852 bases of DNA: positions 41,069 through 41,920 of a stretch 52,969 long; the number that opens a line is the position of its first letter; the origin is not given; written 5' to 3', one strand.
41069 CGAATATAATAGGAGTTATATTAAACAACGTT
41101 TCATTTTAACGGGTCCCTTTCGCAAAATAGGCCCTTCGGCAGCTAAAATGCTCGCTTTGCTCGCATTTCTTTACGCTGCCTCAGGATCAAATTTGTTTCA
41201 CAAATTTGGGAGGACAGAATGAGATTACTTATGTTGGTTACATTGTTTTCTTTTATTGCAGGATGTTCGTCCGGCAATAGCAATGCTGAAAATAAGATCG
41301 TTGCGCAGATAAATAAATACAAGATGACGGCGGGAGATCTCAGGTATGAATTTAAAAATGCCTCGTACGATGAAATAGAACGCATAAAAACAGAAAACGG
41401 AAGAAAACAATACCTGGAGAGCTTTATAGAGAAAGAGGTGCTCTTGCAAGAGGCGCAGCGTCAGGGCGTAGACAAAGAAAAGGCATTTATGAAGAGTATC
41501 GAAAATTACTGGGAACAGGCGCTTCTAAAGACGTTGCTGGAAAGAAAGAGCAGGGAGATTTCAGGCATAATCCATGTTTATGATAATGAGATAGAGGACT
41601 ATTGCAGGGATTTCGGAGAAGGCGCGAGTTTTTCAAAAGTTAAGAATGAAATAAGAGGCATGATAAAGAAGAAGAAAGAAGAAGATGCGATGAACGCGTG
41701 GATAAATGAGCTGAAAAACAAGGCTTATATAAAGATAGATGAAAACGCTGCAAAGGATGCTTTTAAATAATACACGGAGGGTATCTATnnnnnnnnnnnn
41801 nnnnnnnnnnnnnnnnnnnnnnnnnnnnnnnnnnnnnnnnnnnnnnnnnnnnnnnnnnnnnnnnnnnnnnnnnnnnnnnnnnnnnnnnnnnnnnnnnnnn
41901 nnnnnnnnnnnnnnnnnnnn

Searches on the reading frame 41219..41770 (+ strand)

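Call 38: search_protein_families(library=pfam, proteins=[window:41219-41770:+])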
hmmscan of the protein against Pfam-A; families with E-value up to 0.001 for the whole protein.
window:41219-41770:+ (183 aa): 2 families
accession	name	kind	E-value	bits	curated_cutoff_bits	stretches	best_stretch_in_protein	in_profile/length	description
PF13624.11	SurA_N_3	-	7.1e-08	32.9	27.2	1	4-85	19-107/162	SurA-like N-terminal domain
PF13623.11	SurA_N_2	-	1.9e-05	25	28.5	1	6-93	17-117/145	SurA-like N-terminal domain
